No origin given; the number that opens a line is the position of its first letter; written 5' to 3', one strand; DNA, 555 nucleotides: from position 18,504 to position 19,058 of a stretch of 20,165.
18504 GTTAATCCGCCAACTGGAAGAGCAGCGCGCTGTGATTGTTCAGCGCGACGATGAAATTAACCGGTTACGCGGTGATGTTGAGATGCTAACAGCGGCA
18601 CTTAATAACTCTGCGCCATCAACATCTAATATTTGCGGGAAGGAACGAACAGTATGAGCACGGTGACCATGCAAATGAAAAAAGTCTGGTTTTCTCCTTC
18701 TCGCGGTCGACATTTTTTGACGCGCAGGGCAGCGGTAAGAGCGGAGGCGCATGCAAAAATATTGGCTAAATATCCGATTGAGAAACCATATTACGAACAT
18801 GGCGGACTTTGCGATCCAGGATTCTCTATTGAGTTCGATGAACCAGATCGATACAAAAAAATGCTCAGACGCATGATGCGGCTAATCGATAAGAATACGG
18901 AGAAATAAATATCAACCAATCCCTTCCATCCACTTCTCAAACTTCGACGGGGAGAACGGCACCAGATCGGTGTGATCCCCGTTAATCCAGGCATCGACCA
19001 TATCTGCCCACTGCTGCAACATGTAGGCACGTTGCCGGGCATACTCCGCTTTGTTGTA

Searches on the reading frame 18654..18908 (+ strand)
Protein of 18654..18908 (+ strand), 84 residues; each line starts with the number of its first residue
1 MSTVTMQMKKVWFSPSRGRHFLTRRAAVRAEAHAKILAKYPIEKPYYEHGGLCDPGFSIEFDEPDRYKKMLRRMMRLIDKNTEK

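Call 10: search_protein_families(library=pfam, proteins=[window:18654-18908:+], max_evalue=0.1)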
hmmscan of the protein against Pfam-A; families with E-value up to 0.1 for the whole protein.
window:18654-18908:+ (84 aa): 0 families

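Call 11: search_protein_families(library=phrogs, proteins=[window:18654-18908:+], max_evalue=0.01)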
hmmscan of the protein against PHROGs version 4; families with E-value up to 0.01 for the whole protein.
window:18654-18908:+ (84 aa): 1 family
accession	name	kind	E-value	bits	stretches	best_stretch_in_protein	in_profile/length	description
phrog_21496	-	unknown function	9.1e-21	75.1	1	4-82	3-79/84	-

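Call 12: search_protein_families(library=ncbifam, proteins=[window:18654-18908:+], max_evalue=0.01)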
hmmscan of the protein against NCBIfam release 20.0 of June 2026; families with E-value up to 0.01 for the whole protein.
window:18654-18908:+ (84 aa): 0 families

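Call 13: search_protein_families(library=padloc, proteins=[window:18654-18908:+], max_evalue=0.01)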
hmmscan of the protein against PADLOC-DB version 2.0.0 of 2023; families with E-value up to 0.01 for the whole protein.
window:18654-18908:+ (84 aa): 0 families

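Call 33: search_dna_similar(query=window:18654-18908:+, collection=phages, mode=protein, max_rows=30, max_evalue=0.01)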
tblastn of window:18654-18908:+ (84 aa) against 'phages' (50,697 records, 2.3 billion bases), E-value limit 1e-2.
Records with a match: 20; places in all: 27; records where one place covers at least 80% of the query: 5.
Best place of each record, by identity: 80-90% 2; <60% 18.
By first word of the organism name: Pseudomonas 15; Salmonella 2; Yersinia 2; Proteus 1.
By host as written in the record: Pseudomonas aeruginosa 15; Yersinia enterocolitica 2; Salmonella enterica subsp. enterica serovar Typhimurium CMCC 50115 1; Salmonella enterica subsp. enterica serovar Typhimurium 1; Proteus mirabilis BPM-3 1.
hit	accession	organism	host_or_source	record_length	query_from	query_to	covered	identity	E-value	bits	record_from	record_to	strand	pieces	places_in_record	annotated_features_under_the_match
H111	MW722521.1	Salmonella phage S9-5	Salmonella enterica subsp. enterica ...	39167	2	84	99%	84.3%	7e-37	135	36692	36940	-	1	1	hypothetical protein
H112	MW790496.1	Salmonella phage vB_SalP_ABTNLsp11242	Salmonella enterica subsp. enterica ...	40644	2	84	99%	84.3%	7e-37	135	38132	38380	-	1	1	hypothetical protein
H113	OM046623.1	Yersinia phage vB_YenM_21.09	Yersinia enterocolitica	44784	4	84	96%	51.2%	3e-14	71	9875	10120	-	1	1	hypothetical protein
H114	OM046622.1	Yersinia phage vB_YenM_06.16-1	Yersinia enterocolitica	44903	4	84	96%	51.2%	3e-14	71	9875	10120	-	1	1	hypothetical protein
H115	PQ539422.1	Proteus phage vB_BPM-V3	Proteus mirabilis BPM-3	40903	4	81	93%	43.6%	8e-5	44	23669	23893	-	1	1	hypothetical protein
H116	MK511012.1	Pseudomonas phage vB_Pae_BR153a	Pseudomonas aeruginosa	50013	7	67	73%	44.3%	6e-7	50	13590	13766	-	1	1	hypothetical protein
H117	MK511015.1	Pseudomonas phage vB_Pae_BR313c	Pseudomonas aeruginosa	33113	1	63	75%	36.5%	6e-6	47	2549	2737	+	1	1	hypothetical protein | homing endonuclease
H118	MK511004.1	Pseudomonas phage vB_Pae_CF74b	Pseudomonas aeruginosa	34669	1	63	75%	36.5%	6e-6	47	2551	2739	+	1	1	hypothetical protein | homing endonuclease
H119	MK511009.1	Pseudomonas phage vB_Pae_CF136b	Pseudomonas aeruginosa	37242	1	63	75%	36.5%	6e-6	47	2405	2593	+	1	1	hypothetical protein | homing endonuclease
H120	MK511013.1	Pseudomonas phage vB_Pae_BR161a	Pseudomonas aeruginosa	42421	1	63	75%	36.5%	6e-6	47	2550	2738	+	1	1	hypothetical protein | homing endonuclease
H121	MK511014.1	Pseudomonas phage vB_Pae_BR243a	Pseudomonas aeruginosa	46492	1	63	75%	36.5%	6e-6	47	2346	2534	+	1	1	hypothetical protein | homing endonuclease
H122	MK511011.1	Pseudomonas phage vB_Pae_CF213a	Pseudomonas aeruginosa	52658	1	63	75%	36.5%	6e-6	47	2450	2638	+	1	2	hypothetical protein | homing endonuclease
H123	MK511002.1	Pseudomonas phage vB_Pae_CF57a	Pseudomonas aeruginosa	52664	1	63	75%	36.5%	6e-6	47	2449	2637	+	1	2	hypothetical protein | homing endonuclease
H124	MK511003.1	Pseudomonas phage vB_Pae_CF65a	Pseudomonas aeruginosa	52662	1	63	75%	36.5%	6e-6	47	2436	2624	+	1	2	hypothetical protein | homing endonuclease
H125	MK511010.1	Pseudomonas phage vB_Pae_CF177c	Pseudomonas aeruginosa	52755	1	63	75%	36.5%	6e-6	47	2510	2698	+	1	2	hypothetical protein | homing endonuclease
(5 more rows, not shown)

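Call 36: find_encoding_contigs(protein=window:18654-18908:+, flank=6000, max_places=8)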
Protein window:18654-18908:+ (84 aa): 6 contigs read that carry it; 4 places shown.
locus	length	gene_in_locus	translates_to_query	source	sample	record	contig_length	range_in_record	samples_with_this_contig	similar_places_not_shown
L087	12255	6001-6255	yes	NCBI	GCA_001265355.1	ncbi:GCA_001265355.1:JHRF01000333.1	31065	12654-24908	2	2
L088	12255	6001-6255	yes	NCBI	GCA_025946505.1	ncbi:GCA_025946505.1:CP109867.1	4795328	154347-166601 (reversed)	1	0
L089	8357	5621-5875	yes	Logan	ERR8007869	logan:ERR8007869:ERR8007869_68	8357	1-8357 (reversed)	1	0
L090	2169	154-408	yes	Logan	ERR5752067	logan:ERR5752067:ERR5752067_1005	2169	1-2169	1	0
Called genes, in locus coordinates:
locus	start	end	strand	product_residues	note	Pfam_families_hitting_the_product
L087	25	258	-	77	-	-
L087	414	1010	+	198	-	PF01381:HTH_3 (faint), PF13560:HTH_31 (faint)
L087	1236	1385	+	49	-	-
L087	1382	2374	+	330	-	-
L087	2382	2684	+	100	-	-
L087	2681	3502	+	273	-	PF12684:DUF3799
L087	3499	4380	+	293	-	PF03837:RecT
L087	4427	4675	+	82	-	PF05930:Phage_AlpA (weak)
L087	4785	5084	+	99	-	-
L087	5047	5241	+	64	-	PF07026:DUF1317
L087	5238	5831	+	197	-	PF05063:MT-A70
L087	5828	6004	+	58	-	-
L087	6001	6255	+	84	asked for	-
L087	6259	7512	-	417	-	PF13356:Arm-DNA-bind_3, PF22022:Phage_int_M, PF00589:Phage_integrase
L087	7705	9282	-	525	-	PF00117:GATase, PF07722:Peptidase_C26, PF02540:NAD_synthase (weak), PF03054:tRNA_Me_trans (faint), PF00958:GMP_synt_C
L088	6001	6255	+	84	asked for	-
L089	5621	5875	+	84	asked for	-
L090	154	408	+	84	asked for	-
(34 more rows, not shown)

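Call 39: find_homologous_proteins(query=window:18654-18908:+, max_evalue=0.001)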
Query window:18654-18908:+ (84 aa): 12 proteins with E <= 0.001 among 12 candidates.
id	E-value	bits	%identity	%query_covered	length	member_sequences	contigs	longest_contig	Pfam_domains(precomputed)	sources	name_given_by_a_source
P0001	2.0e-48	179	95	100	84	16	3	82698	-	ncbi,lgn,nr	ncbi:hypothetical protein ZD92_20130 [Salmonella enterica subsp. enterica]|nr:hypothetical protein [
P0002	1.4e-42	160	86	96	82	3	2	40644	-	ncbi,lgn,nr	ncbi:hypothetical protein [Salmonella phage vB_SalP_ABTNLsp11242]|nr:hypothetical protein [Salmonell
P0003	3.8e-40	153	80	96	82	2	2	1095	-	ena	-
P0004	1.6e-35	138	74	100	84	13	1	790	-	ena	-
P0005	3.2e-32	127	70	96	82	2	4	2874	-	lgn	-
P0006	9.5e-32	126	69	96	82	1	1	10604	-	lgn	-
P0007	2.5e-31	125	68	96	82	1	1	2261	-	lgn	-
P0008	1.8e-30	122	65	96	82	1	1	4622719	-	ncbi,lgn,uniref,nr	ncbi:hypothetical protein ENKO_17120 [Enterobacter kobei]|uniref:Uncharacterized protein n=1 Tax=Ent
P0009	2.0e-30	122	68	96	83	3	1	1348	-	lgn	-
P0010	1.1e-29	119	65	96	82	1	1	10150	-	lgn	-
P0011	1.5e-29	119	67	96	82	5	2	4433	-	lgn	-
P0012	1.7e-24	103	56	100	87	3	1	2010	-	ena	-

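Call 46: predict_structure(alignment_id=A1)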
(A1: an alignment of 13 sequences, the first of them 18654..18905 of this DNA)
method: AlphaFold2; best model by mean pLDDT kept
length: 84 residues; sequences in the alignment: 13
mean_pLDDT: 80.4   pTM: 0.61
mean pLDDT of the five models: 80.4, 74.8, 55.7, 53.6, 46.3
residues with pLDDT >= 90: 20; 70-90: 47; 50-70: 15; < 50: 2
segments of 3 or more residues with pLDDT < 50: none
pLDDT, mean of each block of 10 residues (from residue 1): 59 68 84 90 81 78 91 93 79
secondary structure, 60 per line:
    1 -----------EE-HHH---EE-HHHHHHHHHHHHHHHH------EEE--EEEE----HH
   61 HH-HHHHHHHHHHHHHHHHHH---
elements in order: H24-39 E46-48 E51-54 H59-62 H64-81

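Call 53: fold_search(model_id=the predicted structure, library=viral)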
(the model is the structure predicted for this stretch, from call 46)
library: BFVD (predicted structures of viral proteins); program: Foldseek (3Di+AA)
matches with E <= 10: 97; with E <= 0.001: 0
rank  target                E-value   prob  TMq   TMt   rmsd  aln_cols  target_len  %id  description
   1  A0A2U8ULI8            1.1e-01  0.77  0.35  0.42   6.9        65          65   11  (no name in the UniProt tables at hand)
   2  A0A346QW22            1.2e+00  0.16  0.29  0.15  11.0        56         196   16  ORF102 [Spodoptera frugiperda granulovirus]
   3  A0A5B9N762            1.6e+00  0.03  0.17  0.14  19.8        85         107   14  Uncharacterized protein [Aeromonas phage 2L372X]
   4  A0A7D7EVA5            1.8e+00  0.03  0.17  0.15  15.6       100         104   14  Uncharacterized protein [Pseudomonas phage Persinger]
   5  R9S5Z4                1.9e+00  0.10  0.32  0.26   9.5        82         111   12  SprT-like domain-containing protein [Prochlorococcus phage P-SSM5]
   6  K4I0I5                1.9e+00  0.06  0.14  0.13  10.7        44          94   16  Uncharacterized protein [Lactobacillus phage ATCC 8014-B2]
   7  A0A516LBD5            2.2e+00  0.11  0.24  0.23   6.3        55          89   16  (no name in the UniProt tables at hand)
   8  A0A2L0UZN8            2.2e+00  0.10  0.25  0.26  13.3        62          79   13  Uncharacterized protein [Agrobacterium phage Atu_ph07]
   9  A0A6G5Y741            2.3e+00  0.08  0.26  0.25  14.3        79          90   13  (no name in the UniProt tables at hand)
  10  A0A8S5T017            2.3e+00  0.08  0.26  0.15  13.5        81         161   10  Uncharacterized protein [Siphoviridae sp. ctRwl19]
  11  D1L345                2.3e+00  0.06  0.25  0.15  12.4        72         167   12  Coat protein (Fragment) [Grapevine leafroll-associated virus 1]
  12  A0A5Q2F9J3            2.5e+00  0.04  0.22  0.08  17.1        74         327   16  Uncharacterized protein [Serratia phage JS26]
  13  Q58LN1                2.7e+00  0.07  0.24  0.27  12.8        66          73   12  Uncharacterized protein [Prochlorococcus phage P-SSM4]
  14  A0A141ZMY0            2.7e+00  0.03  0.20  0.07  18.3       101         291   14  (no name in the UniProt tables at hand)
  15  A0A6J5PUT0            2.8e+00  0.10  0.31  0.28   8.2        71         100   11  Recombinase NinB [uncultured Caudovirales phage]
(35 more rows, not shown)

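Call 80: get_annotated_region(hit=H111, flank=2500)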
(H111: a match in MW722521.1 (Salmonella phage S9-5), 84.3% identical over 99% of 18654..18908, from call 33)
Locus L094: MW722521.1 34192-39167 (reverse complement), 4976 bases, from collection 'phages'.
description: Salmonella phage S9-5, complete genome.
organism: Salmonella phage S9-5 (NCBI taxid 2820456)
taxonomy: Viruses; Duplodnaviria; Heunggongvirae; Uroviricota; Caudoviricetes; Lederbergvirus
host: Salmonella enterica subsp. enterica serovar Typhimurium CMCC 50115; source: chicken faeces; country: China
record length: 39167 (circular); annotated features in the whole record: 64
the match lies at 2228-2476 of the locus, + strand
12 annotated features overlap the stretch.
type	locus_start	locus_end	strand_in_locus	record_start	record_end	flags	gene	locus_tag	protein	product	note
CDS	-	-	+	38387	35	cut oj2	-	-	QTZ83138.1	cI repressor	-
CDS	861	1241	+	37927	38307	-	-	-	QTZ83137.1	hypothetical protein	-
CDS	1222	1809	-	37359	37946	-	-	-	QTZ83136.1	superinfection exclusion protein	-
CDS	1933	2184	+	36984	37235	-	-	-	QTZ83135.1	hypothetical protein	-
CDS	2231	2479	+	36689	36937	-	-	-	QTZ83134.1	hypothetical protein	-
CDS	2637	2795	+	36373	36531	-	-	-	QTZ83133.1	hypothetical protein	-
CDS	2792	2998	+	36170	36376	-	-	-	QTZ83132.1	encoded cell division inhibitor protein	-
CDS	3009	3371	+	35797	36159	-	-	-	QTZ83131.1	hypothetical protein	-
CDS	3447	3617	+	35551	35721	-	-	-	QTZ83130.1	hypothetical protein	-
CDS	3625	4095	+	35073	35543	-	-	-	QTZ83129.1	endonuclease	-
CDS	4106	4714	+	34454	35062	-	-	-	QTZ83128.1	endonuclease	-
CDS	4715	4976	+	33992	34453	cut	-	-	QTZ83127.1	single-stranded DNA-binding protein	-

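Call 81: get_annotated_region(hit=H113, flank=2500)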
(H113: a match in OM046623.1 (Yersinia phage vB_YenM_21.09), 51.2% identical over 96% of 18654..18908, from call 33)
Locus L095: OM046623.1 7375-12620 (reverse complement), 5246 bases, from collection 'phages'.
description: Yersinia phage vB_YenM_21.09, complete genome.
organism: Yersinia phage vB_YenM_21.09 (NCBI taxid 2918922)
taxonomy: Viruses; Duplodnaviria; Heunggongvirae; Uroviricota; Caudoviricetes
host: Yersinia enterocolitica; source: -; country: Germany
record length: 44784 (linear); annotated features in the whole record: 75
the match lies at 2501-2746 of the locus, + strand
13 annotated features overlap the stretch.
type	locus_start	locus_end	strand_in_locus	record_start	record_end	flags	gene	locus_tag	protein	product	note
CDS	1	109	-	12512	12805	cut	-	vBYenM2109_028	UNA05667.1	activator protein cII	-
CDS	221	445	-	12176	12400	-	-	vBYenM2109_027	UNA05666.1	transcriptional regulatory protein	-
CDS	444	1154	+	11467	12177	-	-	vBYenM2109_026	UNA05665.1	repressor protein cI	-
CDS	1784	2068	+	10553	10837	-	-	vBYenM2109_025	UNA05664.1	transcriptional regulator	-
CDS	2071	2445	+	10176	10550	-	-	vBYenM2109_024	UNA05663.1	hypothetical protein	-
CDS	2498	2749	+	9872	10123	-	-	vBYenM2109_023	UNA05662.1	hypothetical protein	-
CDS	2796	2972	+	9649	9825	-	-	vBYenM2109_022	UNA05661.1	hypothetical protein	-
CDS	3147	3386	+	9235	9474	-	-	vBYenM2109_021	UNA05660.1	hypothetical protein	-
CDS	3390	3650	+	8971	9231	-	-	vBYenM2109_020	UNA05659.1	hypothetical protein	-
CDS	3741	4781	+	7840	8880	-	-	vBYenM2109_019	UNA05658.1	cell envelope biogenesis protein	Cell envelope biogenesis protein TolA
CDS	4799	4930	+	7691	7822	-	-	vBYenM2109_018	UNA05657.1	protease FtsH-inhibitory lysogeny factor CIII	-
CDS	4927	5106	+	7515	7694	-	-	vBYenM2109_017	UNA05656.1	hypothetical protein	-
CDS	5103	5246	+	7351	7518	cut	-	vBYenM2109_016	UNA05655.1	hypothetical protein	-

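Call 82: get_annotated_region(hit=H117, flank=2500)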
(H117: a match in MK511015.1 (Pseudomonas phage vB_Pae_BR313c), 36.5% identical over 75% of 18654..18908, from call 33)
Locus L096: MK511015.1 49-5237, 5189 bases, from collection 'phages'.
description: Pseudomonas phage vB_Pae_BR313c, partial genome.
organism: Pseudomonas phage vB_Pae_BR313c (NCBI taxid 2563524)
taxonomy: Viruses; Duplodnaviria; Heunggongvirae; Uroviricota; Caudoviricetes
host: Pseudomonas aeruginosa; source: lung of bronchiectasis patients; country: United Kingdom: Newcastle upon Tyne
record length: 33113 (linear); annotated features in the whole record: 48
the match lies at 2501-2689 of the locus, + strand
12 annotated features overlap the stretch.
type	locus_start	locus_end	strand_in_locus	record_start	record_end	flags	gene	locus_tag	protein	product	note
CDS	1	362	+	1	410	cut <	-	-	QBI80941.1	primosomal protein I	-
CDS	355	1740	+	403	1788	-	-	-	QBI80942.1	replicative DNA helicase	Replicative DNA helicase (DnaB)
CDS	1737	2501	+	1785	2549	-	-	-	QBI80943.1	homing endonuclease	-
CDS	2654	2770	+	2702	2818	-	-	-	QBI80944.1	hypothetical protein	-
CDS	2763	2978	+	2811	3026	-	-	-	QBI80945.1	hypothetical protein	-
CDS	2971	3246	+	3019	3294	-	-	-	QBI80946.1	hypothetical protein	-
CDS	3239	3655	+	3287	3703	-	-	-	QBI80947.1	hypothetical protein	-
CDS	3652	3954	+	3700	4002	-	-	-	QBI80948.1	hypothetical protein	-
CDS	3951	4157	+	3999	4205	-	-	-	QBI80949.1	hypothetical protein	-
CDS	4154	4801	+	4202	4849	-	-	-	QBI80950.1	NinG rap recombination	Phage NinG rap recombination (ACLAME 139)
CDS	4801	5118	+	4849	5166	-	-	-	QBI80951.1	hypothetical protein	-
CDS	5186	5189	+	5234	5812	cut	-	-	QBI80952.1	hypothetical protein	-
